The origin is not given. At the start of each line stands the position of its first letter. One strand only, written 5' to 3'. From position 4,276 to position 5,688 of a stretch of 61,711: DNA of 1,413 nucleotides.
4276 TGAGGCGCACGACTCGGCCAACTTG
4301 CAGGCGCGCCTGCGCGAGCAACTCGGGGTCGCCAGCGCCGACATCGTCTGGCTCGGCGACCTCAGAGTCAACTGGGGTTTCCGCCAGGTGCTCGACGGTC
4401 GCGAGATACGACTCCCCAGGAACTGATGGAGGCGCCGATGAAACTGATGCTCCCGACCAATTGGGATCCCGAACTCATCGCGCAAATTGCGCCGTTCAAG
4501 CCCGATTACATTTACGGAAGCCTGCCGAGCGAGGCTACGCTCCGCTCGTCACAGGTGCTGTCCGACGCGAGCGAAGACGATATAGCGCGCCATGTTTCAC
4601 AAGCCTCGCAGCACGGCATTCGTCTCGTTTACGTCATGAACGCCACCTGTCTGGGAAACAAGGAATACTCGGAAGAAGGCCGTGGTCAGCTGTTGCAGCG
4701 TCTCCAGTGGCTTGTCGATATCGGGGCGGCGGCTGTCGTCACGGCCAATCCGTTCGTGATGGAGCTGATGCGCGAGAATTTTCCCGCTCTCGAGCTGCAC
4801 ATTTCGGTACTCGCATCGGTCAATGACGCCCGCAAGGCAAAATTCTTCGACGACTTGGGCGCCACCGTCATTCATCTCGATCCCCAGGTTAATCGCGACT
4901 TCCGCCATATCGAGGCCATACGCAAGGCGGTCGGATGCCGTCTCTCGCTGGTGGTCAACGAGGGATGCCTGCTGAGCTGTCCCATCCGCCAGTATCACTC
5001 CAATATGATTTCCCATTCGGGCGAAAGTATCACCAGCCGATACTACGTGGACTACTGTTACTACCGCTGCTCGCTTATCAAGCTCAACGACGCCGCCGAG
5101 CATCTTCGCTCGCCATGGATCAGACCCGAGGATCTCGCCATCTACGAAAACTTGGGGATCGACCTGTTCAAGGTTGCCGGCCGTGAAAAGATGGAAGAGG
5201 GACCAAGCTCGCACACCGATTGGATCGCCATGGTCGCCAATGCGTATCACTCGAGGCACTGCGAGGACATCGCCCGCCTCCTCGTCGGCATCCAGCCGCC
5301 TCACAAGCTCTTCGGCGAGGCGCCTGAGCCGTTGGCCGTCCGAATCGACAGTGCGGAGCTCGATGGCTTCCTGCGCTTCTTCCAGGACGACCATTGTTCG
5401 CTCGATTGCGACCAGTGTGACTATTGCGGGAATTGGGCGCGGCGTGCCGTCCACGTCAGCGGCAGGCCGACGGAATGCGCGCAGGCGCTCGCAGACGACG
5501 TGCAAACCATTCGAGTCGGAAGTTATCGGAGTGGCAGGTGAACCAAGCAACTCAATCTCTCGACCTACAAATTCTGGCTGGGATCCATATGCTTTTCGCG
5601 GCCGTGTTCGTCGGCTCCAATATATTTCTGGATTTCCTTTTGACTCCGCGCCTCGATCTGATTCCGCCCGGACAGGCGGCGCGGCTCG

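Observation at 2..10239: Ten co-directional, translationally coupled genes tie a NarG/EbdA-type molybdoenzyme to adenylating, U32 and MqnC/E-CofH-type radical-SAM enzymes: candidate undescribed pathway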

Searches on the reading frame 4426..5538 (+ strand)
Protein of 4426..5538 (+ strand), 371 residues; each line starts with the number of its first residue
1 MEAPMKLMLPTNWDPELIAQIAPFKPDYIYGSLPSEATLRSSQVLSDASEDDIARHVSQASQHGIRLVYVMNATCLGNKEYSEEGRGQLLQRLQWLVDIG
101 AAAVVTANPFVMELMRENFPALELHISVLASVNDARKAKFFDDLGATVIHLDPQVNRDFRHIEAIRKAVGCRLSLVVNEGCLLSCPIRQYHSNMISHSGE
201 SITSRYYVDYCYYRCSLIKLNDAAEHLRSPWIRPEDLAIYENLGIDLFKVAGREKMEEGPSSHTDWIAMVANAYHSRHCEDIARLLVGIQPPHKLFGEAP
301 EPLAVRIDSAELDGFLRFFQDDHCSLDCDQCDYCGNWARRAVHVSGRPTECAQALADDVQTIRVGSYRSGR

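Call 4: search_protein_families(library=pfam, proteins=[window:4426-5538:+], max_evalue=0.01)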
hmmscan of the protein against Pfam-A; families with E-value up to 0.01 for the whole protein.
window:4426-5538:+ (371 aa): 1 family
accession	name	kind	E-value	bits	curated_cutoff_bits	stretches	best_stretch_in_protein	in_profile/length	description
PF01136.24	Peptidase_U32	-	4.6e-14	52.7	22.4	1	90-275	5-199/233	Peptidase family U32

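Call 5: search_protein_families(library=ncbifam, proteins=[window:4426-5538:+], max_evalue=0.01)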
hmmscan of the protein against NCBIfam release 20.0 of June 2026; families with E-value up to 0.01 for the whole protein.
window:4426-5538:+ (371 aa): 2 families
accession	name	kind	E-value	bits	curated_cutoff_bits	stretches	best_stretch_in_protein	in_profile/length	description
NF011996.0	PRK15452.1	equivalog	2e-07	30.2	534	1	49-169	45-157/449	prephenate-dependent tRNA uridine(34) hydroxylase TrhP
NF047963.1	quinone_UbiU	equivalog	5.5e-06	25.7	440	1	28-143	23-131/331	ubiquinone anaerobic biosynthesis protein UbiU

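Call 20: find_homologous_proteins(query=window:4426-5538:+, max_evalue=0.00001)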
Query window:4426-5538:+ (371 aa): 185 proteins with E <= 0.00001 among 5536 candidates; the best 120 are listed.
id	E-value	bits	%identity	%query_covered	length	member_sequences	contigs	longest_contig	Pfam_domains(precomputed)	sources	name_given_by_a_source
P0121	1.5e-241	819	94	100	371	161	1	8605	PF01136.26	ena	-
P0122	1.2e-216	737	86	99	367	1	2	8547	PF01136.26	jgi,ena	-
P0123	1.1e-213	727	84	99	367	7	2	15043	PF01136.26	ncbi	-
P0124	3.4e-213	726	84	99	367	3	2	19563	PF01136.26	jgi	jgi:collagenase-like PrtC family protease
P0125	1.3e-210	717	83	99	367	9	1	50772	PF01136.26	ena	-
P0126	1.2e-208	711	83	99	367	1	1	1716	PF01136.26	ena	-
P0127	2.4e-208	710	81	99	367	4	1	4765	PF01136.26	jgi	jgi:collagenase-like PrtC family protease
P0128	1.1e-207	707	81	99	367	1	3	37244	PF01136.26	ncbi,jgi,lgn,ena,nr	ncbi:MAG TPA: U32 family peptidase [Candidatus Binataceae bacterium]|nr:U32 family peptidase [Candid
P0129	3.1e-205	699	80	100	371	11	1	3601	PF01136.26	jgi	jgi:collagenase-like PrtC family protease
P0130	6.1e-205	698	81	99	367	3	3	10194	PF01136.26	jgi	jgi:collagenase-like PrtC family protease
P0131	1.7e-204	697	81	99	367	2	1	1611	PF01136.26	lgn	-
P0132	5.6e-200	682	77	99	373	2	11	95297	PF01136.26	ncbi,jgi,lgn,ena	jgi:collagenase-like PrtC family protease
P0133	2.6e-196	670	77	99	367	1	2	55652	PF01136.26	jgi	jgi:collagenase-like PrtC family protease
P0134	4.2e-195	666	76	100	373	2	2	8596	PF01136.26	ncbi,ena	-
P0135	3.9e-193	660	75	99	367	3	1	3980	PF01136.26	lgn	-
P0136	6.2e-192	656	76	99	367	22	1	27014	PF01136.26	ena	-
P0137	9.7e-191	652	74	99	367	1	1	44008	PF01136.26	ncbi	-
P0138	7.9e-190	649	74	99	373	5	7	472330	PF01136.26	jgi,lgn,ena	jgi:collagenase-like PrtC family protease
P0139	7.1e-189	646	74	99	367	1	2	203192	PF01136.26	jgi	jgi:collagenase-like PrtC family protease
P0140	3.9e-185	633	73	99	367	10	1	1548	PF01136.26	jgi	jgi:collagenase-like PrtC family protease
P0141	6.2e-185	633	73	100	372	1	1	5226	PF01136.26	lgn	-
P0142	6.6e-183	626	72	99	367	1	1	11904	PF01136.26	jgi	jgi:collagenase-like PrtC family protease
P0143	4.5e-181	620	73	99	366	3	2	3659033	PF01136.26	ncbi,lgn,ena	ncbi:MAG: peptidase U32 family protein [Candidatus Binataceae bacterium]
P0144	6.5e-179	613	70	99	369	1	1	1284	PF01136.26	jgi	jgi:collagenase-like PrtC family protease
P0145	8.6e-176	602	69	99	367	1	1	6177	PF01136.26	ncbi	-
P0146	1.1e-173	596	68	99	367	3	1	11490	PF01136.26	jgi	-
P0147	5.6e-173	593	68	99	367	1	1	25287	PF01136.26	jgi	jgi:collagenase-like PrtC family protease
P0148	1.1e-171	589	67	99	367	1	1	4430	PF01136.26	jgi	jgi:collagenase-like PrtC family protease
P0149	1.2e-170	585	69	98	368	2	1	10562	PF01136.26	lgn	-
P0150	7.7e-168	576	67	99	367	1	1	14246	PF01136.26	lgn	-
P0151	4.4e-167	574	66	98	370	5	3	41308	PF01136.26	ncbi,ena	-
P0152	9.6e-167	573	68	99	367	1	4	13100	PF01136.26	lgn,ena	-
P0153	9.0e-165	566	66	98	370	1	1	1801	PF01136.26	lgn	-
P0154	9.6e-165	566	66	98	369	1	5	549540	PF01136.26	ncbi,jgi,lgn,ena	jgi:collagenase-like PrtC family protease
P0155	2.7e-163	561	66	98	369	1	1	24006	PF01136.26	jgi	jgi:collagenase-like PrtC family protease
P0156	5.2e-162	557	63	99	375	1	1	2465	PF01136.26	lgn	-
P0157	2.2e-161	555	65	98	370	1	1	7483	PF01136.26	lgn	-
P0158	3.5e-160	551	64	98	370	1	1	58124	PF01136.26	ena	-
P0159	3.9e-160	551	64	98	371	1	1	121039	PF01136.26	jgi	jgi:collagenase-like PrtC family protease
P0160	1.0e-159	550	64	98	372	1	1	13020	PF01136.26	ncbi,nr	ncbi:MAG: U32 family peptidase [Deltaproteobacteria bacterium]|nr:U32 family peptidase [Deltaproteob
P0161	2.0e-158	545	64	98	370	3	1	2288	PF01136.26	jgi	jgi:collagenase-like PrtC family protease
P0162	5.3e-158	544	62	98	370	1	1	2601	PF01136.26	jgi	jgi:collagenase-like PrtC family protease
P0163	2.2e-157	542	63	98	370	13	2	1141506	PF01136.26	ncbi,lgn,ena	-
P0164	1.5e-156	539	64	98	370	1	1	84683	PF01136.26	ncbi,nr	ncbi:MAG: U32 family peptidase [Gammaproteobacteria bacterium]|nr:U32 family peptidase [Gammaproteob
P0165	3.0e-153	528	63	98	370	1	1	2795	PF01136.26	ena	-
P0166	3.1e-153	528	63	98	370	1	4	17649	PF01136.26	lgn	-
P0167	1.1e-149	517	61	98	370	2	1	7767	PF01136.26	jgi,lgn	jgi:collagenase-like PrtC family protease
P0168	1.1e-148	513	62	98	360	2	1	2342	PF01136.26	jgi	jgi:hypothetical protein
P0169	8.6e-143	494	61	98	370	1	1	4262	PF01136.26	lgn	-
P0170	4.1e-142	492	58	98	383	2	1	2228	PF01136.26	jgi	-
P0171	6.0e-142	491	58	98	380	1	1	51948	PF01136.26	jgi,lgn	jgi:collagenase-like PrtC family protease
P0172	1.5e-141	490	57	100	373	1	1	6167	PF01136.26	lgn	-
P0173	2.7e-139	482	56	100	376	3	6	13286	PF01136.26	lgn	-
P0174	7.6e-139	481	56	99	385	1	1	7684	PF01136.26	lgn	-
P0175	1.7e-138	480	56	99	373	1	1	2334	PF01136.26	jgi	jgi:collagenase-like PrtC family protease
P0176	1.9e-138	480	57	98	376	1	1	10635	PF01136.26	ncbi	-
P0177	2.1e-138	479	57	98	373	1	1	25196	PF01136.26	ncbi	-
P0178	1.9e-137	476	55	98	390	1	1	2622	PF01136.26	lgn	-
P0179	2.4e-137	476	56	98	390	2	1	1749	PF01136.26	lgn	-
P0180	2.7e-137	476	55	100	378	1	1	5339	PF01136.26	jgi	jgi:collagenase-like PrtC family protease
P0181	1.4e-136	473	56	98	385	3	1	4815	PF01136.26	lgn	-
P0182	4.5e-136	472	55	100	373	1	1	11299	PF01136.26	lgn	-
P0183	5.1e-136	472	55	98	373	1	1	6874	PF01136.26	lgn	-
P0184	6.9e-136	471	54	97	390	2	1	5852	PF01136.26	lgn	-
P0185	8.0e-136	471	55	98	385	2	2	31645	PF01136.26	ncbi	-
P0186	1.0e-135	471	56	98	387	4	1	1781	PF01136.26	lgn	-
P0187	1.5e-135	470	56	98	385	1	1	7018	PF01136.26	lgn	-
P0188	1.0e-134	467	54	98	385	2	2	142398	PF01136.26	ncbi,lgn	-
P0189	1.2e-134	467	56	98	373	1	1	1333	PF01136.26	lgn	-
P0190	1.6e-134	467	55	98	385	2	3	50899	PF01136.26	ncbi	-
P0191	2.2e-133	463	55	98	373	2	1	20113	PF01136.26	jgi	jgi:collagenase-like PrtC family protease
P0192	2.8e-133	463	55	99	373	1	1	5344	PF01136.26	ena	-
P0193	1.0e-132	461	54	98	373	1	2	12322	PF01136.26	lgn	-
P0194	1.4e-132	460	53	97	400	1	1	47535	PF01136.26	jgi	jgi:collagenase-like PrtC family protease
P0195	2.7e-132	459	53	98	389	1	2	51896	PF01136.26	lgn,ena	-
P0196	3.8e-132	459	54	98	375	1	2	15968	PF01136.26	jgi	jgi:collagenase-like PrtC family protease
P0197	1.2e-131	457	54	98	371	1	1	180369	PF01136.26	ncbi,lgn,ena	-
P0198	1.4e-131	457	54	98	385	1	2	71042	PF01136.26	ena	-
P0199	1.8e-131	457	56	98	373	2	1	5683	PF01136.26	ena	-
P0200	2.2e-131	456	55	100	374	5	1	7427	PF01136.26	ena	-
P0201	1.7e-129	450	53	98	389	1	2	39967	PF01136.26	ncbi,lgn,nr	ncbi:MAG: U32 family peptidase [Actinobacteria bacterium]|nr:U32 family peptidase [Actinomycetota ba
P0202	8.4e-128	445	53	98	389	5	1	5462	PF01136.26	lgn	-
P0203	4.6e-127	442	54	98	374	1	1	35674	PF01136.26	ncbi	-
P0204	7.6e-127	441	55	98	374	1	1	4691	PF01136.26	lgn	-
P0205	2.2e-126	440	51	98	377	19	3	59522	PF01136.26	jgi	jgi:collagenase-like PrtC family protease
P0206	1.2e-122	428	50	98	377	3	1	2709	PF01136.26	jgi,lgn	-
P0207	5.1e-122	426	51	99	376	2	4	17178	PF01136.26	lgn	-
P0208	3.5e-121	423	50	99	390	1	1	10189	PF01136.26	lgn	-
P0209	1.4e-120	421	51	99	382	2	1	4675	PF01136.26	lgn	-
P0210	4.0e-119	416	50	98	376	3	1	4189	PF01136.26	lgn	-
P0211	4.7e-118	412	49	99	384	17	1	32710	PF01136.26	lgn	-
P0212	6.8e-118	412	50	99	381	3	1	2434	PF01136.26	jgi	jgi:collagenase-like PrtC family protease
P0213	8.6e-117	408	50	99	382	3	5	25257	PF01136.26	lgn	-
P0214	6.7e-116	405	49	99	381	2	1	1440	PF01136.26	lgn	-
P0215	1.0e-115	405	92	54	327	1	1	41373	PF01136.26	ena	-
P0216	7.8e-114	399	48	99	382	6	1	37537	PF01136.26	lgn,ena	-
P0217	2.7e-111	390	48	99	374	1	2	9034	PF01136.26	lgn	-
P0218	4.5e-109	383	48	98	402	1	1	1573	PF01136.26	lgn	-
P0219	2.0e-107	377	47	98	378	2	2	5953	PF01136.26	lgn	-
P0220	1.5e-105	371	47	98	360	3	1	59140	PF01136.26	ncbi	-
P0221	1.2e-101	358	45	98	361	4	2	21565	PF01136.26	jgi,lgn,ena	-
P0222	1.4e-83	299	43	98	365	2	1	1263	PF01136.26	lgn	-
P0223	9.5e-83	296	39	98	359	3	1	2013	PF01136.26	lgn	-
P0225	2.1e-80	289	38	98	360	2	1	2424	PF01136.26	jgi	jgi:collagenase-like PrtC family protease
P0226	1.3e-78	283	39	98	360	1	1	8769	PF01136.26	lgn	-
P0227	2.7e-78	282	38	98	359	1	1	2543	PF01136.26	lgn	-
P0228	4.4e-78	281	39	98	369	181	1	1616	PF01136.26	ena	-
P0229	8.5e-78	280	38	98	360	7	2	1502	PF01136.26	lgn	-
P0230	1.4e-76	276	38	99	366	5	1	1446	PF01136.26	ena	-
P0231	5.8e-76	274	37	98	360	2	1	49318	PF01136.26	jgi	jgi:collagenase-like PrtC family protease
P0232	7.8e-76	274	39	98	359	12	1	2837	PF01136.26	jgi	jgi:collagenase-like PrtC family protease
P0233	4.6e-75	271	37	98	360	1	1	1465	PF01136.26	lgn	-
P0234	6.2e-75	271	39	98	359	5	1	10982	PF01136.26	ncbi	ncbi:MAG: U32 family peptidase [Acidimicrobiia bacterium]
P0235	4.5e-73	264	38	98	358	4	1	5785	PF01136.26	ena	-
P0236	1.2e-72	263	35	97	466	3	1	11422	PF01136.26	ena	-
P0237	3.1e-72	262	38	98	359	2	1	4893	PF01136.26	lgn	-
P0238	7.8e-72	260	39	92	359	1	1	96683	PF01136.26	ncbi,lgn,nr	ncbi:MAG TPA: U32 family peptidase [candidate division Zixibacteria bacterium]|nr:U32 family peptida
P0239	2.2e-71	259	35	97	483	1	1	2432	PF01136.26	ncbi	-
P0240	3.5e-71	258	38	90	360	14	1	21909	PF01136.26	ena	-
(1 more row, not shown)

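Call 22: find_related_loci(query=A1, collection=genome_contigs, flank=10000)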
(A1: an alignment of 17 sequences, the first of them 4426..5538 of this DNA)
Query A1 (371 aa) in genome_contigs; peptide patterns used: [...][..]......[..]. (x = any residue, [..] = any of these).
368 stretches matched a pattern; 357 encode a relative of the query (tblastn E <= 1e-3); the best 80 are kept; 80 distinct loci.
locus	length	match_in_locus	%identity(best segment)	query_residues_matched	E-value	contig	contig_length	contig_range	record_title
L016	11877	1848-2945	83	5-370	0e+0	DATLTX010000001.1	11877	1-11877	MAG TPA_asm: Candidatus Binataceae bacterium isolate SMAG_U13968 k141_227089, whole genome shotgun sequence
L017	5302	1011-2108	83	5-370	0e+0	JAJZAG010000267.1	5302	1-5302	MAG: Deltaproteobacteria bacterium isolate FK5.bin86 NODE_27498_length_5302_cov_1.329855, whole genome shotgun sequence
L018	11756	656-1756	75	5-371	0e+0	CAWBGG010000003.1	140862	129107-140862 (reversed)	MAG: uncultured delta proteobacterium isolate MFD09222.bin.1.50 genome assembly, contig: contig_52386, whole genome shot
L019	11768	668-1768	75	5-371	0e+0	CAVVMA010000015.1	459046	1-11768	MAG: uncultured delta proteobacterium isolate MFD09222.bin.2.46 genome assembly, contig: contig_85776, whole genome shot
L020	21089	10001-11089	74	5-367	0e+0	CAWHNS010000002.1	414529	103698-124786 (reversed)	MAG: uncultured delta proteobacterium isolate MFD09222.bin.2.29 genome assembly, contig: contig_117549, whole genome sho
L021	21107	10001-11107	73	2-371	0e+0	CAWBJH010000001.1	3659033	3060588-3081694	MAG: uncultured delta proteobacterium isolate MFD03323.bin.1.18 genome assembly, contig: contig_33361, whole genome shot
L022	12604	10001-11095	66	5-369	1e-163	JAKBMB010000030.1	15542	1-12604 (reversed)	MAG: Deltaproteobacteria bacterium isolate FK3.bin127 NODE_7610_length_15542_cov_3.450600, whole genome shotgun sequence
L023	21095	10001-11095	64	6-370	5e-160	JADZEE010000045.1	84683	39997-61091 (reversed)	MAG: Gammaproteobacteria bacterium isolate SJ809 c_000000411133, whole genome shotgun sequence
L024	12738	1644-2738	64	6-370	1e-159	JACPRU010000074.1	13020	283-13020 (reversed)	MAG: Deltaproteobacteria bacterium isolate NC_groundwater_687_Ag_B-0.1um_70_44 B2_S2_coassemblyk141_3488226, whole genom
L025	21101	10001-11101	75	5-371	0e+0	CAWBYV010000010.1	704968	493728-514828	MAG: uncultured delta proteobacterium isolate MFD03044.bin.2.84 genome assembly, contig: contig_42493, whole genome shot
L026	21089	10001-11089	53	6-367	8e-139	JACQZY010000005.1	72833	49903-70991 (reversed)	MAG: Actinomycetota bacterium isolate NC_groundwater_1579_Pr3_B-0.1um_64_21 SR-2_scaffold_141_635111, whole genome shotg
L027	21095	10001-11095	63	6-370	9e-161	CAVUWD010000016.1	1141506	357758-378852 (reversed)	MAG: uncultured delta proteobacterium isolate MFD05674.bin.2.46 genome assembly, contig: contig_46118, whole genome shot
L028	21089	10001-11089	53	6-367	3e-133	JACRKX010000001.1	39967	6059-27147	MAG: Actinomycetota bacterium isolate NC_groundwater_1866_Pr3_B-0.1um_66_26 SR2-18-B1_coassembly_14167, whole genome sho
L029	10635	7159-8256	57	7-371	4e-137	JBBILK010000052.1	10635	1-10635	MAG: Actinomycetota bacterium isolate BR1F70218_bin_207 NODE_2195_length_10635_cov_4.510681, whole genome shotgun sequen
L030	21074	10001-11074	41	2-369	1e-87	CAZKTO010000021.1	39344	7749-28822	MAG TPA_asm: uncultured Dehalococcoidia bacterium isolate SRP119689_co1_48 genome assembly, contig: NODE_1208_length_393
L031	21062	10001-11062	38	5-369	7e-87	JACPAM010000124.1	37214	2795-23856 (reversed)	MAG: Deltaproteobacteria bacterium isolate NC_groundwater_231_Ag_S-0.2um_58_12 S5_GD2017_2_S2_scaffold_1536, whole genom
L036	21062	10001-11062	39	5-368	1e-83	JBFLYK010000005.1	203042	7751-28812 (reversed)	MAG: Actinomycetota bacterium isolate MAG083 MAG083_5, whole genome shotgun sequence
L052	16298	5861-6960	48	6-371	1e-102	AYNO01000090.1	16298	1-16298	MAG: Rhodobacter sp. CACIA14H1 contig00248, whole genome shotgun sequence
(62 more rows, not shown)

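Call 27: find_encoding_contigs(protein=P0231, flank=10000, max_places=1)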
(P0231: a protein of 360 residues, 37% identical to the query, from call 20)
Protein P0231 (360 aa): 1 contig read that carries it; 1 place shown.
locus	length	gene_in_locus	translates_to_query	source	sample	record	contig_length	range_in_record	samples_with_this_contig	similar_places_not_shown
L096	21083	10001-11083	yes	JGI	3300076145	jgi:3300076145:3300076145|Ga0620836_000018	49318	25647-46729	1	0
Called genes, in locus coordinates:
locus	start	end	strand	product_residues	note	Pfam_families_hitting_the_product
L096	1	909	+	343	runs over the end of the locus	PF12797:Fer4_2 (faint), PF13237:Fer4_10 (faint), PF13247:Fer4_11, PF12838:Fer4_7 (weak)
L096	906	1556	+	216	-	PF02613:Nitrate_red_del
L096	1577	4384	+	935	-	PF00384:Molybdopterin, PF01568:Molydop_binding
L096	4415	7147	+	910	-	PF00384:Molybdopterin, PF01568:Molydop_binding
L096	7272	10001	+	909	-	PF00384:Molybdopterin, PF01568:Molydop_binding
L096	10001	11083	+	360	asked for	PF01136:Peptidase_U32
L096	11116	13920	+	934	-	PF00384:Molybdopterin, PF01568:Molydop_binding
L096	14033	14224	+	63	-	PF04945:YHS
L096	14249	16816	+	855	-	PF00384:Molybdopterin, PF01568:Molydop_binding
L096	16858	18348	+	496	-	PF20695:UbiD_N, PF01977:UbiD, PF20696:UbiD_C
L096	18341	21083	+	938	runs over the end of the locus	PF00384:Molybdopterin, PF01568:Molydop_binding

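Call 28: find_encoding_contigs(protein=P0238, flank=10000, max_places=1)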
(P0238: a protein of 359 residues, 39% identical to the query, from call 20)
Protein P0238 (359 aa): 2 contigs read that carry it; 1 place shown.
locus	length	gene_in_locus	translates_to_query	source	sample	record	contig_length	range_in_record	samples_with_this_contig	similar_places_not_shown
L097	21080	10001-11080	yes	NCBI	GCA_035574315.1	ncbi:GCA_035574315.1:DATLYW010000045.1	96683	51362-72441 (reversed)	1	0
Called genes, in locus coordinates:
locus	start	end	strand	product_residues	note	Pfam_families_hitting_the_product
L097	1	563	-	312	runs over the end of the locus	PF01522:Polysacc_deac_1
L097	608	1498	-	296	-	PF03916:NrfD, PF04976:DmsC (weak)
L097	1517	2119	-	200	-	PF13187:Fer4_9 (faint), PF13247:Fer4_11, PF12838:Fer4_7 (weak), PF00037:Fer4, PF12797:Fer4_2 (weak), PF12837:Fer4_6, PF13237:Fer4_10 (weak), PF13247:Fer4_11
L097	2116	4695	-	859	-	PF04879:Molybdop_Fe4S4, PF00384:Molybdopterin, PF01568:Molydop_binding (weak)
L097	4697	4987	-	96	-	-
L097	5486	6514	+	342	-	PF12837:Fer4_6 (faint), PF12838:Fer4_7 (faint), PF13237:Fer4_10 (faint), PF13247:Fer4_11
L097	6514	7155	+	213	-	PF02613:Nitrate_red_del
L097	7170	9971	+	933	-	PF00384:Molybdopterin, PF01568:Molydop_binding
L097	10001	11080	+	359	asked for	PF01136:Peptidase_U32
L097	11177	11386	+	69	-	PF04945:YHS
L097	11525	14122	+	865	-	PF00384:Molybdopterin, PF01568:Molydop_binding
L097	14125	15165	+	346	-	PF09084:NMT1, PF13379:NMT1_2, PF12974:Phosphonate-bd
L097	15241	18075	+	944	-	PF00384:Molybdopterin, PF01568:Molydop_binding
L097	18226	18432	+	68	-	PF04945:YHS (weak)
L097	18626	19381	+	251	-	PF00037:Fer4 (faint), PF12837:Fer4_6 (faint), PF13237:Fer4_10 (faint), PF13187:Fer4_9, PF13247:Fer4_11, PF12838:Fer4_7 (weak), PF25160:LdpA_Fe-S-bd (weak)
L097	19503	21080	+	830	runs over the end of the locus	PF00384:Molybdopterin, PF01568:Molydop_binding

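Call 62: find_encoding_contigs(protein=P0201, flank=10000, max_places=1)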
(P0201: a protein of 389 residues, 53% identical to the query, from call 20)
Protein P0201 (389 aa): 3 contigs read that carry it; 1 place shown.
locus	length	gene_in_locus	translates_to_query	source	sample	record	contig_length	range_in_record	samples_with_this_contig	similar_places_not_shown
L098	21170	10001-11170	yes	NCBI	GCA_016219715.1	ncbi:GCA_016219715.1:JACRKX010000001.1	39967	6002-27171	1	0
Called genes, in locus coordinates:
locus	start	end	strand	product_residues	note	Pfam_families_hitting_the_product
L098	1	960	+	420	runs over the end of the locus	PF00266:Aminotran_5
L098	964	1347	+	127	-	PF01592:NifU_N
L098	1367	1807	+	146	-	PF13279:4HBT_2, PF03061:4HBT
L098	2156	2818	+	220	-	PF02036:SCP2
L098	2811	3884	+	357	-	PF13187:Fer4_9 (faint), PF12797:Fer4_2 (faint), PF13237:Fer4_10 (faint), PF13247:Fer4_11, PF12838:Fer4_7 (weak), PF12837:Fer4_6 (weak)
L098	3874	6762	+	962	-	PF00384:Molybdopterin, PF01568:Molydop_binding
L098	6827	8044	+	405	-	PF00501:AMP-binding (weak)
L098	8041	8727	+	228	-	-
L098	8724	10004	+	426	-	PF00501:AMP-binding (weak)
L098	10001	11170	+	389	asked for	PF01136:Peptidase_U32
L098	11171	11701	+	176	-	PF05425:CopD (weak)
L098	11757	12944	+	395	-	PF04055:Radical_SAM, PF19288:CofH_C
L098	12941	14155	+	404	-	PF04055:Radical_SAM, PF19288:CofH_C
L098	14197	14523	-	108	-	PF02575:YbaB_DNA_bd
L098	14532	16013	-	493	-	PF02771:Acyl-CoA_dh_N, PF08028:Acyl-CoA_dh_2 (faint), PF02770:Acyl-CoA_dh_M, PF00441:Acyl-CoA_dh_1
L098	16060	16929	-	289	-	PF06314:ADC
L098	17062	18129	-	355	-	PF00005:ABC_tran, PF13304:AAA_21 (faint), PF08402:TOBE_2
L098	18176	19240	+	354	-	PF01547:SBP_bac_1, PF13531:SBP_bac_11, PF13416:SBP_bac_8, PF13343:SBP_bac_6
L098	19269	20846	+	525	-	PF00528:BPD_transp_1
